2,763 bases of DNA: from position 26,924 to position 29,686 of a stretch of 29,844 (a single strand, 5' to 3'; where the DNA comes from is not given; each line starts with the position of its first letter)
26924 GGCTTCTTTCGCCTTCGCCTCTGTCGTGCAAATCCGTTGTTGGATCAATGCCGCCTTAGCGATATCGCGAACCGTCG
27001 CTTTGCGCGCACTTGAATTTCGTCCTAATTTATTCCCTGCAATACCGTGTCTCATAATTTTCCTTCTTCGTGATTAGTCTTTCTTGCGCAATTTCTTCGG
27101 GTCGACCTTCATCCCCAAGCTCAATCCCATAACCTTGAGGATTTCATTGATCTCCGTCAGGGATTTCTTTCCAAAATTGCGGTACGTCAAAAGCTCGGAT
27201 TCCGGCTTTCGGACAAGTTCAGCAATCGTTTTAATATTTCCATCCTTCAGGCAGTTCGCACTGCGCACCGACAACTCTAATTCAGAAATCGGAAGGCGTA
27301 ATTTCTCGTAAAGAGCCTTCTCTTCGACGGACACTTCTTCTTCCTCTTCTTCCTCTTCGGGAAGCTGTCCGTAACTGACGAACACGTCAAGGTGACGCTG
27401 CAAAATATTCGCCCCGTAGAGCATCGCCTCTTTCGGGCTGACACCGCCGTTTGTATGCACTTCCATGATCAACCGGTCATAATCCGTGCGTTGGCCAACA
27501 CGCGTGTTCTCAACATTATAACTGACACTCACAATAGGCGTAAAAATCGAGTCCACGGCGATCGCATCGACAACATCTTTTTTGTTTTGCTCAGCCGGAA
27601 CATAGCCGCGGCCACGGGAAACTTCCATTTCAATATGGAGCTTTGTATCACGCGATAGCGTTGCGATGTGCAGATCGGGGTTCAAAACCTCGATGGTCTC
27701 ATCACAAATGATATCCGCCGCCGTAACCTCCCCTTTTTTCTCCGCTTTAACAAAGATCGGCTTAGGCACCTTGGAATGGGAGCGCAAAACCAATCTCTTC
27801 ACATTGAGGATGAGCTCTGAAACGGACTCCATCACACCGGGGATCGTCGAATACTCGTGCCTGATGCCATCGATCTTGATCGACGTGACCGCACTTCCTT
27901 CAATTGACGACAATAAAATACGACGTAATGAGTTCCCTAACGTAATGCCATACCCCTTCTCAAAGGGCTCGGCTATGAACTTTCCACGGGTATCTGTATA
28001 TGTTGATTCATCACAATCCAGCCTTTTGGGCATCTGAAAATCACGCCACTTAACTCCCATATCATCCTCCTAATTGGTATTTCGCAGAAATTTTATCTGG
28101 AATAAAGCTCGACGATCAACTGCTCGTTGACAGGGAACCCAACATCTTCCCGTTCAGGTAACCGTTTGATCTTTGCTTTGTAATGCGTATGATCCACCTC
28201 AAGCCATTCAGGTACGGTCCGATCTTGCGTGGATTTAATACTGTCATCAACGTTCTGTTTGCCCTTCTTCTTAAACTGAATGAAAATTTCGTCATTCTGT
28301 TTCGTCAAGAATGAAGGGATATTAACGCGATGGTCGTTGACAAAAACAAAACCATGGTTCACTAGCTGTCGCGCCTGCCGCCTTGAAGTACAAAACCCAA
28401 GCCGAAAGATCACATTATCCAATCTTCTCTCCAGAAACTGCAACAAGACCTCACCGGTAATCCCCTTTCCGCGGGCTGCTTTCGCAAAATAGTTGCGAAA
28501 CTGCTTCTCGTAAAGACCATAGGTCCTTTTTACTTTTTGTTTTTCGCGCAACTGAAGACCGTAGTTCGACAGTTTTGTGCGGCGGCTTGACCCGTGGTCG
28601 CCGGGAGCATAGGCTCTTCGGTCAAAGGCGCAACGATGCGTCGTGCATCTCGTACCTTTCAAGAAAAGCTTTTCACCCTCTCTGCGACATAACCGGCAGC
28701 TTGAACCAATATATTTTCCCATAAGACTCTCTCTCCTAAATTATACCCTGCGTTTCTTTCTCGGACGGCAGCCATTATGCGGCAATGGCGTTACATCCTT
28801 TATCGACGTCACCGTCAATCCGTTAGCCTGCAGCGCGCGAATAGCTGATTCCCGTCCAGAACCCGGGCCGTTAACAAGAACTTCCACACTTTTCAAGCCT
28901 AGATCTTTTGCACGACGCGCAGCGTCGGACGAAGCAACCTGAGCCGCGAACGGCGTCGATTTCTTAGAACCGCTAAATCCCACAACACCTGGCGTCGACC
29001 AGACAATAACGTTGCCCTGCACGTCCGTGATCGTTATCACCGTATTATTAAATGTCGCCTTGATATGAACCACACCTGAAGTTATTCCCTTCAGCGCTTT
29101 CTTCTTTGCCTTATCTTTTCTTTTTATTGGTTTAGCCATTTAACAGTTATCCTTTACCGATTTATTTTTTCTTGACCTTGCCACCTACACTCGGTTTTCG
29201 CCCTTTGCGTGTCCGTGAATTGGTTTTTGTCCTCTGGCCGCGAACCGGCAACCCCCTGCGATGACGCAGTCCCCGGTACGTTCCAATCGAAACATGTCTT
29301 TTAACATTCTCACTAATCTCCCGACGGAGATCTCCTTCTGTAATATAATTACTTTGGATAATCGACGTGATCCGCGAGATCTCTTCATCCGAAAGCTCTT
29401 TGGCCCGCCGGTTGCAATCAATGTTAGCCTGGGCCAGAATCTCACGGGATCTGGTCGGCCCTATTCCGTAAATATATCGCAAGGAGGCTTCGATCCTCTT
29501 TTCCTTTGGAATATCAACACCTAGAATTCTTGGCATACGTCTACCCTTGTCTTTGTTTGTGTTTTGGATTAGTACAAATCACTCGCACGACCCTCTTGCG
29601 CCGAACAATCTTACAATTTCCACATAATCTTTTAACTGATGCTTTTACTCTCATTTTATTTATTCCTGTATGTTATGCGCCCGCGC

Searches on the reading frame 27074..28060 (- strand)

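Call 7: search_protein_families(library=pfam, proteins=[window:27074-28060:-], max_evalue=0.0001)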
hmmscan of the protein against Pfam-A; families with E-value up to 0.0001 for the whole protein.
window:27074-28060:- (328 aa): 3 families
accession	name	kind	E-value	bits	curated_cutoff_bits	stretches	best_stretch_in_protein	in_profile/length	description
PF01000.31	RNA_pol_A_bac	-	1.3e-32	112.9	33.9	1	61-174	1-119/119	RNA polymerase Rpb3/RpoA insert domain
PF03118.21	RNA_pol_A_CTD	-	1.6e-23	82.6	23.8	1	247-309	4-66/67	Bacterial RNA polymerase, alpha chain C terminal domain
PF01193.29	RNA_pol_L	-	2.2e-23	82.2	24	1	31-224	1-74/74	RNA polymerase Rpb3/Rpb11 dimerisation domain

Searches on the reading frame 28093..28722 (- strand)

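Call 7: search_protein_families(library=pfam, proteins=[window:28093-28722:-], max_evalue=0.0001)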
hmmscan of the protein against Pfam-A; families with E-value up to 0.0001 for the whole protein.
window:28093-28722:- (209 aa): 3 families
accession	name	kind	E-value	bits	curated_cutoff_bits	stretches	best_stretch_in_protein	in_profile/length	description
PF00163.24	Ribosomal_S4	-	1.2e-33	116.2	23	1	3-98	1-95/95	Ribosomal protein S4/S9 N-terminal domain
PF01479.30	S4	-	1.9e-17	63.1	22.8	1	99-146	1-48/48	S4 domain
PF22421.1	SYY_C-terminal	-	1.1e-05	25.7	27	1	100-156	20-78/83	Tyrosine--tRNA ligase SYY-like C-terminal domain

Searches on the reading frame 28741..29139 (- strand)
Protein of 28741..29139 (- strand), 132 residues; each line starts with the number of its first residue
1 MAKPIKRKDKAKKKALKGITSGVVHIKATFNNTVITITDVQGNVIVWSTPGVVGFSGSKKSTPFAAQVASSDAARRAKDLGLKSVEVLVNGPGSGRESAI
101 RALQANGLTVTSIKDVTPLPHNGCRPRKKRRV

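Call 7: search_protein_families(library=pfam, proteins=[window:28741-29139:-], max_evalue=0.0001)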
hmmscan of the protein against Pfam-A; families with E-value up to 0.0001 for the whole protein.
window:28741-29139:- (132 aa): 1 family
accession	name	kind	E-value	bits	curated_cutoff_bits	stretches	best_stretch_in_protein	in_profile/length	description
PF00411.24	Ribosomal_S11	-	4.3e-47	159.5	25.1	1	22-131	1-110/110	Ribosomal protein S11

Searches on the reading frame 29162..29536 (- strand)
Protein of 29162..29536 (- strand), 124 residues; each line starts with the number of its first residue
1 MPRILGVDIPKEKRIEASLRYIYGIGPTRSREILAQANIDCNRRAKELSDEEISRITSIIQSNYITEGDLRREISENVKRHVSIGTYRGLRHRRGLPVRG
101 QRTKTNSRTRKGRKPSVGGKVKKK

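Call 7: search_protein_families(library=pfam, proteins=[window:29162-29536:-], max_evalue=0.0001)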
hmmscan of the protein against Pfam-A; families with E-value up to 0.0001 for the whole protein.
window:29162-29536:- (124 aa): 1 family
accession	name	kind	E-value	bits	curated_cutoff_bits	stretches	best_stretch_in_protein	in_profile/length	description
PF00416.27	Ribosomal_S13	-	8.3e-33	114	31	1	3-109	1-128/128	Ribosomal protein S13/S18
